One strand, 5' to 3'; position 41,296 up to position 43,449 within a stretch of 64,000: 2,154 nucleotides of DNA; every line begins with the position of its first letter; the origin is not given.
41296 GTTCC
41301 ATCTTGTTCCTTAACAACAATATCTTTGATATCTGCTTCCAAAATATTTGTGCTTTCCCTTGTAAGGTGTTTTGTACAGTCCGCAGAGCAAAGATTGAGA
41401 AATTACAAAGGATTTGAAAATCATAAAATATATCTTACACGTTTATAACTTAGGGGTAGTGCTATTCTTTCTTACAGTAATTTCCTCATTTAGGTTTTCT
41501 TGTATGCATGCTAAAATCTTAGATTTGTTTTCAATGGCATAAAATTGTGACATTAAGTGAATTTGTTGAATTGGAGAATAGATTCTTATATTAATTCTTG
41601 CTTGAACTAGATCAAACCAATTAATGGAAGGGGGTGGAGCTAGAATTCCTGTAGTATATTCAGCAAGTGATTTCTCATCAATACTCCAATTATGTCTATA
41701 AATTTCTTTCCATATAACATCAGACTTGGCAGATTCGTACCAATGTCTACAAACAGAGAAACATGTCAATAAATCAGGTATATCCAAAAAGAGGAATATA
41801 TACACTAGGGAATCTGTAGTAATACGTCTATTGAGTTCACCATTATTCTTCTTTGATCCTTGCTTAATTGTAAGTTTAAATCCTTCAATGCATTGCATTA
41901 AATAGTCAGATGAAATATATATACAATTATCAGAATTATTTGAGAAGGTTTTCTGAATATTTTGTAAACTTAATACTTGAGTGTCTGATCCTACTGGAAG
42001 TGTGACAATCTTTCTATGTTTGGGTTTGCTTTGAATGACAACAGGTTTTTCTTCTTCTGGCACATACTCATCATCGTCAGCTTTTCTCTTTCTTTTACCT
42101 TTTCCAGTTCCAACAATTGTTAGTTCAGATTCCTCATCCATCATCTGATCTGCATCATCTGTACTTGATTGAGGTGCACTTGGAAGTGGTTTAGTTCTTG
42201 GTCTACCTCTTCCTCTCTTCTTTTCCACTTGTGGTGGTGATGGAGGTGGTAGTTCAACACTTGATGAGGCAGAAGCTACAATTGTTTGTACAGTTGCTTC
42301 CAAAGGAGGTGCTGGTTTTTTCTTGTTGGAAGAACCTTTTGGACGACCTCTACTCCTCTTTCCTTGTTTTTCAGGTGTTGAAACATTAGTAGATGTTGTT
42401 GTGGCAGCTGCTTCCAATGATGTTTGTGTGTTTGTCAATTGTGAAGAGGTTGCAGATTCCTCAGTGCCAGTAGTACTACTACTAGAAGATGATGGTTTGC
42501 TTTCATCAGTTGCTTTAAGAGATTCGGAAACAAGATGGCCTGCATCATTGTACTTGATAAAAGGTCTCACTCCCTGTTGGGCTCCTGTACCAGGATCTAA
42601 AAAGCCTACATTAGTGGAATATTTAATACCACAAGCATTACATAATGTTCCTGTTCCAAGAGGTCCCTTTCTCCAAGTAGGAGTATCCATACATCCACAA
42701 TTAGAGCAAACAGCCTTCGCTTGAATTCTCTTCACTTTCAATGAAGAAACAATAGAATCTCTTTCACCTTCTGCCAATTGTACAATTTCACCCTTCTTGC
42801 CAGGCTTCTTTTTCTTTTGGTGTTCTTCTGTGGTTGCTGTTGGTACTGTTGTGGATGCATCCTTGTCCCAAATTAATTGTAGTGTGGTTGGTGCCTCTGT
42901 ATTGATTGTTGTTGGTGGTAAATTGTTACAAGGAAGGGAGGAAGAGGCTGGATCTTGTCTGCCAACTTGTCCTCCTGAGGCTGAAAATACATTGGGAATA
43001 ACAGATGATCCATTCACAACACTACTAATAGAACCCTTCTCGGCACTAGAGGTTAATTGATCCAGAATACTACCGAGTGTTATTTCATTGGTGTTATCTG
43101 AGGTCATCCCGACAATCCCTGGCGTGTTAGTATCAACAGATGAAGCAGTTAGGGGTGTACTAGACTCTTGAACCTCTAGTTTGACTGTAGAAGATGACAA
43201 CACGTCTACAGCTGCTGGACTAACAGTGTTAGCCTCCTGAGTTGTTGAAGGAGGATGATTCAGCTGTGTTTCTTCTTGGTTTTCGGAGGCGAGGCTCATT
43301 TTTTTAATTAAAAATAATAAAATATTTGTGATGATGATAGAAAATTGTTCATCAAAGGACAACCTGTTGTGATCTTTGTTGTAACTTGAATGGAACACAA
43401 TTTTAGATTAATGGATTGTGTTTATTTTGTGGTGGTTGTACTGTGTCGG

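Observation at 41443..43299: GATA zinc finger + AT-hooks combined with a C-terminal F-box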

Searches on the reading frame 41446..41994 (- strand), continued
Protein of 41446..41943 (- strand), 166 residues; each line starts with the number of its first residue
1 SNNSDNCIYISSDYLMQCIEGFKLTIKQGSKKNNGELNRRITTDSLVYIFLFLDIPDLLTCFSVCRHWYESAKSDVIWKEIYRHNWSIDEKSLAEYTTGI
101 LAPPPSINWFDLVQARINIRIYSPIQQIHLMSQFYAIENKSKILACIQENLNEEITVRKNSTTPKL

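Call 45: find_encoding_contigs(protein=P0010, flank=6000, max_places=2)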
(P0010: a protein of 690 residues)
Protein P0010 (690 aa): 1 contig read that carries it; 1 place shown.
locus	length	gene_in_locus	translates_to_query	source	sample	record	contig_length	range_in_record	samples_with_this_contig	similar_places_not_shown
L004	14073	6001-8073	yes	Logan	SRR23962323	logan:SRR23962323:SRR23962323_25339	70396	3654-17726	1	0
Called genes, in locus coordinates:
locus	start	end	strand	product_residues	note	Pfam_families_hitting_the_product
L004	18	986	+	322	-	PF01237:Oxysterol_BP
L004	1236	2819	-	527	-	-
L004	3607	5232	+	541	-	PF10502:Peptidase_S26 (faint)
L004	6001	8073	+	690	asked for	-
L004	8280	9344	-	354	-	PF00091:Tubulin, PF03953:Tubulin_C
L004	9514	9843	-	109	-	PF00091:Tubulin, PF10644:Misat_Tub_SegII (weak)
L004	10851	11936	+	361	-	PF00079:Serpin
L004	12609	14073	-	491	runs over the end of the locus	-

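Call 46: find_encoding_contigs(protein=P0008, flank=6000, max_places=2)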
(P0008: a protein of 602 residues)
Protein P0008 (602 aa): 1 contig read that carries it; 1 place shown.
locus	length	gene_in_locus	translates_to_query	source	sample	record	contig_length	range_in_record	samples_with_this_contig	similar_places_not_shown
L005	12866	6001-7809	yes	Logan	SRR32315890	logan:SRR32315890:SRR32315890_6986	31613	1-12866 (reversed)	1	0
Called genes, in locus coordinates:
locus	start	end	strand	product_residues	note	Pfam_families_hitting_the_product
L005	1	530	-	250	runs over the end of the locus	-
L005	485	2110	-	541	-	-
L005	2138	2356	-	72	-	-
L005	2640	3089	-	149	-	-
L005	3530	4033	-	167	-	-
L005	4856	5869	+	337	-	PF00320:GATA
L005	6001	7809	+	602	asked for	PF00320:GATA, PF12937:F-box-like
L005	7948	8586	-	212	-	-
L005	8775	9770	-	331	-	-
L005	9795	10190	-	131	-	-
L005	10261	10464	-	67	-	-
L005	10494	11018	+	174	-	-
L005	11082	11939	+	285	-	-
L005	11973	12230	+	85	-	-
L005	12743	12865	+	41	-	?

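Call 50: find_homologous_proteins(query=L004:8283-9344:-, max_evalue=1e-100)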
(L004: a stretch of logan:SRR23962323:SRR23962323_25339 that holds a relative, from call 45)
Query L004:8283-9344:- (354 aa): 6548 proteins with E <= 1e-100 among 8000 candidates; the best 120 are listed.
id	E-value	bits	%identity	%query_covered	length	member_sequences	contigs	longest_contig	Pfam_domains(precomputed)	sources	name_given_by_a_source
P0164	5.6e-280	944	88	92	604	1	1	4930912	PF00091.32,PF03953.23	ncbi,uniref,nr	ncbi:unnamed protein product [Effrenium voratum]|uniref:Tubulin beta chain n=3 Tax=Effrenium voratum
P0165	8.8e-280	944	89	92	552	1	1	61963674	PF14881.13,PF13809.13,PF00091.32,PF03953.23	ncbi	ncbi:tubulin beta-4B chain-like, partial [Lepidogalaxias salamandroides]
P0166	1.9e-279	943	89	92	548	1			PF14881.13,PF13809.13,PF00091.32,PF03953.23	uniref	uniref:Tubulin beta chain n=1 Tax=Denticeps clupeoides TaxID=299321 RepID=A0AAY4DLJ1_9TELE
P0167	1.1e-278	940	89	92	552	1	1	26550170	PF14881.13,PF13809.13,PF00091.32,PF03953.23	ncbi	ncbi:tubulin beta-4B chain-like, partial [Lepidogalaxias salamandroides]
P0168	8.2e-260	878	-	-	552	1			PF00091.32,PF03953.23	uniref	uniref:Tubulin beta chain n=1 Tax=Anas zonorhyncha TaxID=75864 RepID=A0A8B9U2S2_9AVES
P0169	9.6e-257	868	88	78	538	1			PF13809.13,PF00091.32,PF03953.23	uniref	uniref:Tubulin beta chain n=1 Tax=Rhinopithecus roxellana TaxID=61622 RepID=A0A2K6NEC7_RHIRO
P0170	2.2e-249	844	87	94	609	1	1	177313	PF10644.16,PF14881.13,PF00091.32,PF03953.23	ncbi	ncbi:Tubulin beta chain, partial [Operophtera brumata]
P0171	2.7e-249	844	-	-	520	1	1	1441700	PF00091.32,PF03953.23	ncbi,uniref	ncbi:LOW QUALITY PROTEIN: putative Tubulin/FtsZ family, GTPase domain/Tubulin C-terminal domain cont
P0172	1.4e-247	838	-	-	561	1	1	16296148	PF14881.13,PF00091.32,PF03953.23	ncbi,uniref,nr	ncbi:hypothetical protein TCAL_10343 [Tigriopus californicus]|uniref:Tubulin/FtsZ GTPase domain-cont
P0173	1.7e-247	838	-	-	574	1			PF14881.13,PF00091.32,PF03953.23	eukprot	eukprot:TCALIF_10343-PA protein Name:"Similar to Tubulin beta-1 chain (Manduca sexta)" AED:0.18 eAED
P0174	3.1e-247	837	84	79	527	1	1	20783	PF00091.32,PF03953.23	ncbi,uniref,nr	ncbi:unnamed protein product [Rotaria socialis]|uniref:Tubulin beta chain n=5 Tax=Rotaria TaxID=2316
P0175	2.6e-245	830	93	78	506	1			PF00091.32,PF03953.23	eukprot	eukprot:CAMPEP_0113867962 /NCGR_PEP_ID=MMETSP0780_2-20120614/713_1 /TAXON_ID=652834 /ORGANISM="Palpi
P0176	1.3e-243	825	77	92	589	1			PF00091.32,PF03953.23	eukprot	eukprot:CAMPEP_0185211104 /NCGR_PEP_ID=MMETSP1140-20130426/66858_1 /TAXON_ID=298111 /ORGANISM="Pavlo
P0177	8.7e-241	816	88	68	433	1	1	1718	PF00091.32,PF03953.23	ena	-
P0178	2.0e-240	814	86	81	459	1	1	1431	PF00091.32,PF03953.23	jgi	-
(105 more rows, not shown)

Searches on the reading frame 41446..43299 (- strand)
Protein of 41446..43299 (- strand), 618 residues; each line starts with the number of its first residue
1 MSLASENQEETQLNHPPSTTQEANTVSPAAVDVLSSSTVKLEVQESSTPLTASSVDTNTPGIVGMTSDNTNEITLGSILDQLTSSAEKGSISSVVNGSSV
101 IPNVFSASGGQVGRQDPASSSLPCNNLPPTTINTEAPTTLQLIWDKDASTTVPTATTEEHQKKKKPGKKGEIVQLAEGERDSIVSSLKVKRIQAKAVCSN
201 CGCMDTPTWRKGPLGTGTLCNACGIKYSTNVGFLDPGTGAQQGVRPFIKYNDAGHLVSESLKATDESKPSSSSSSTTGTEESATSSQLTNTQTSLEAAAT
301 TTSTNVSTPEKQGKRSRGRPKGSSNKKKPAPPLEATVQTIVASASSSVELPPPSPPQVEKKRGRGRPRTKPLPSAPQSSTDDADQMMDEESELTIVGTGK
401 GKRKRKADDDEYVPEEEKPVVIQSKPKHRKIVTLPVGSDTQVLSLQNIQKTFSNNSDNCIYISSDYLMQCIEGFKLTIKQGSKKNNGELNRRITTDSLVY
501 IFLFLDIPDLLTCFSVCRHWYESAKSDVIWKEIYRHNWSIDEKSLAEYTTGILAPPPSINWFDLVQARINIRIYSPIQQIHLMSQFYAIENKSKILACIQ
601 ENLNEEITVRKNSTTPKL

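Call 4: search_protein_families(library=pfam, proteins=[window:41446-43299:-], max_evalue=10)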
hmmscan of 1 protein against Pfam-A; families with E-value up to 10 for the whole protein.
window:41446-43299:- (618 aa): 5 families
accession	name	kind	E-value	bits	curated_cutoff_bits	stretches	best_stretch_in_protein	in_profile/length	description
PF00320.33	GATA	-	3.3e-10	39.8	26.8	1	198-227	1-30/36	GATA zinc finger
PF12937.12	F-box-like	-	2.2e-09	37.4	24.3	1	498-535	9-46/47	F-box-like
PF00646.38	F-box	-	0.0001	22.5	20.5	1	495-531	6-42/43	F-box domain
PF17980.7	ADD_DNMT3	-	0.0065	16.8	26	1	179-226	1-46/56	DNMT3, cysteine rich ADD domain, GATA1-like zinc finger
PF09516.16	RE_CfrBI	-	0.19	11.4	25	1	458-509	140-188/257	CfrBI restriction endonuclease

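Call 6: find_homologous_proteins(query=window:41446-43299:-)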
Query window:41446-43299:- (618 aa): 6 proteins with E <= 0.001 among 8000 candidates.
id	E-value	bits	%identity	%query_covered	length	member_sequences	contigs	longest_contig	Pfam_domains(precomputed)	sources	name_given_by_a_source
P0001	0.0e+0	1360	100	100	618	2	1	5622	PF12937.13,PF00320.34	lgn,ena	-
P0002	1.4e-91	326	40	80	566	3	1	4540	PF12937.13,PF00320.34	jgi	-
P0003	1.6e-88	316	41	70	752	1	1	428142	PF00646.39,PF12937.13,PF00320.34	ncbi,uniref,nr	ncbi:hypothetical protein C9374_009972 [Naegleria lovaniensis]|uniref:GATA-type domain-containing pr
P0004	2.9e-86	308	41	70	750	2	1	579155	PF00646.39,PF12937.13,PF00320.34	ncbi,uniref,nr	ncbi:hypothetical protein FDP41_006414 [Naegleria fowleri]|uniref:GATA-type domain-containing protei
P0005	2.0e-46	177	36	19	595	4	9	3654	PF24458.2,PF12937.13,PF00320.34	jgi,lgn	jgi:hypothetical protein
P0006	2.5e-4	38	61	5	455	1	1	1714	PF00320.34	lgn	-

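Call 8: find_encoding_contigs(protein=P0001, flank=3000, max_places=4)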
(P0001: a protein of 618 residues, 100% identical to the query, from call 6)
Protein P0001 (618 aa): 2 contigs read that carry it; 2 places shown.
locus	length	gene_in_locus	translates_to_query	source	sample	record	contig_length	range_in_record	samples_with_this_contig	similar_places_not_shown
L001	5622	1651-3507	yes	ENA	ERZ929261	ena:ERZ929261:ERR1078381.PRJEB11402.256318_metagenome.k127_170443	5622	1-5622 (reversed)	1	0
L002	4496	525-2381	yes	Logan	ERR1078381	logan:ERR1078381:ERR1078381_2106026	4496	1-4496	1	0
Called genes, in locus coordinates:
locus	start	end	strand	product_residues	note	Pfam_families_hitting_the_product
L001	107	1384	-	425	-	-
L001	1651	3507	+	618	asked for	PF00320:GATA, PF12937:F-box-like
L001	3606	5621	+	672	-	?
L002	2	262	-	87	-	?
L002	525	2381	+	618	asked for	PF00320:GATA, PF12937:F-box-like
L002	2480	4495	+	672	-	?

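Call 10: search_protein_families(library=pfam, proteins=[P0002, P0003, P0004, P0005, P0006], max_evalue=0.01)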
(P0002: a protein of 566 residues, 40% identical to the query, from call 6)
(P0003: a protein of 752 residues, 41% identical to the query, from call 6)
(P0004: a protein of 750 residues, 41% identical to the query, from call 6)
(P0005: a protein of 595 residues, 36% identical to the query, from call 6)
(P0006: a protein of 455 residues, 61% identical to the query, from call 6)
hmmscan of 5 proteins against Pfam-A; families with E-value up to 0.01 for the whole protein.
P0002 (566 aa): 3 families
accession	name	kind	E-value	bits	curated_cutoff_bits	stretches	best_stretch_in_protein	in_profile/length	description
PF00320.33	GATA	-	3.3e-11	43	26.8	1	159-188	1-30/36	GATA zinc finger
PF12937.12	F-box-like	-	1.9e-07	31.2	24.3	1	448-486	8-46/47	F-box-like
PF16988.10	Vps36-NZF-N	-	0.0054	16.6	27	0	144-167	17-44/65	Vacuolar protein sorting 36 NZF-N zinc-finger domain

P0003 (752 aa): 3 families
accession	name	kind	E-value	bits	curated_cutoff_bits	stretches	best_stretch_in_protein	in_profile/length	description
PF00320.33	GATA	-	1.1e-11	44.6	26.8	1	247-280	1-34/36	GATA zinc finger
PF12937.12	F-box-like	-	5.9e-10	39.2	24.3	1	630-669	8-47/47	F-box-like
PF00646.38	F-box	-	2e-05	24.8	20.5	1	628-664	6-42/43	F-box domain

P0004 (750 aa): 3 families
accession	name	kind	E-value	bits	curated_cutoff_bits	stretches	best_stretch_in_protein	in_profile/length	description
PF00320.33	GATA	-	1.6e-11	44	26.8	1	259-292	1-34/36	GATA zinc finger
PF12937.12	F-box-like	-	4.8e-10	39.5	24.3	1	629-668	8-47/47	F-box-like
PF00646.38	F-box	-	2.2e-05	24.6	20.5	1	627-663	6-42/43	F-box domain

P0005 (595 aa): 6 families
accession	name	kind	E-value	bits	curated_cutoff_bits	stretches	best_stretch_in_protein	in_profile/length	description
PF00320.33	GATA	-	2.7e-26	91.3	26.8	2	250-279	1-30/36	GATA zinc finger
PF12937.12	F-box-like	-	3e-09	36.9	24.3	1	447-486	7-45/47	F-box-like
PF24458.1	DUF7573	-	7.7e-07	29.4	30.2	1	84-113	10-36/39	Domain of unknown function (DUF7573)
PF16919.11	PknG_rubred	-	4e-05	23.9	28.5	0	78-118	29-69/74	Protein kinase G rubredoxin domain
PF00646.38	F-box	-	0.00045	20.5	20.5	1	446-483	6-42/43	F-box domain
PF17980.7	ADD_DNMT3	-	0.0044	17.4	26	0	238-279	8-47/56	DNMT3, cysteine rich ADD domain, GATA1-like zinc finger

P0006 (455 aa): 2 families
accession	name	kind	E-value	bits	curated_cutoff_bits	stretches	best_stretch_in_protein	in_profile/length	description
PF00320.33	GATA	-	5.5e-15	55.1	26.8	1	93-126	1-34/36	GATA zinc finger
PF11781.13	Zn_ribbon_RRN7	-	0.0094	16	27.1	0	85-100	17-31/32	Zinc-finger of RNA-polymerase I-specific TFIIB, Rrn7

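Call 26: list_cluster_members(proteins=[P0002, P0005, P0007, P0008, P0009, P0010, P0011, P0012])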
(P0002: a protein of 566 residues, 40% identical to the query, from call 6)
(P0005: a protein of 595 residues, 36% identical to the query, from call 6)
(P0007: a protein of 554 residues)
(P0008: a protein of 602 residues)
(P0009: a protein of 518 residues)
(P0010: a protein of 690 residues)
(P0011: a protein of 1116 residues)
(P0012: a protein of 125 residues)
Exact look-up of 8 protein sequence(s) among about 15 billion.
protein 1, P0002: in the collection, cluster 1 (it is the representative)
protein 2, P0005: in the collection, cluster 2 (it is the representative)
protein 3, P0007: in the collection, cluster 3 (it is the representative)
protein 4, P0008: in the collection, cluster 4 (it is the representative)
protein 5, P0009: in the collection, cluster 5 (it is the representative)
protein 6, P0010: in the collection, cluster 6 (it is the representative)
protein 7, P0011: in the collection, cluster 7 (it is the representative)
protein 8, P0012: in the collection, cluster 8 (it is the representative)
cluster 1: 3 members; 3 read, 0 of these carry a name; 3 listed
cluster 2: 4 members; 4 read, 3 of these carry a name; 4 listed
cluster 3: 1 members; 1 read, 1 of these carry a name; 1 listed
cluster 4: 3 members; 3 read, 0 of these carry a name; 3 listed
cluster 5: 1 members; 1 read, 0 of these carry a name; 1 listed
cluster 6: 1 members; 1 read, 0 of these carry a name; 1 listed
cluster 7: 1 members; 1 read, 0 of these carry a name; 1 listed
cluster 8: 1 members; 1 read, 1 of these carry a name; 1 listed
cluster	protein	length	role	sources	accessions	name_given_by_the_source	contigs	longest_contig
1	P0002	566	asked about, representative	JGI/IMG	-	-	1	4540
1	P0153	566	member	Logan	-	-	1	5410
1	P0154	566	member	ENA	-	-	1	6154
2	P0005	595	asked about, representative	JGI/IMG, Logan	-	hypothetical protein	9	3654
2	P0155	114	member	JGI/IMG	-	hypothetical protein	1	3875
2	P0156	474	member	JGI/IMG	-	hypothetical protein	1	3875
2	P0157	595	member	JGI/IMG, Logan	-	-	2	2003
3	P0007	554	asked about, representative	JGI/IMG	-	hypothetical protein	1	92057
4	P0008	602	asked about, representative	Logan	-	-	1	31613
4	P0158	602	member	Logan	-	-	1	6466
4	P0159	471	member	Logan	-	-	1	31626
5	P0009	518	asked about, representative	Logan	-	-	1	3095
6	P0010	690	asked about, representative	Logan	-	-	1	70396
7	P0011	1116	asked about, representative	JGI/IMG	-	-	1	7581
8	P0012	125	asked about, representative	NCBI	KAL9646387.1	hypothetical protein ABK040_013902 [Willaertia magna]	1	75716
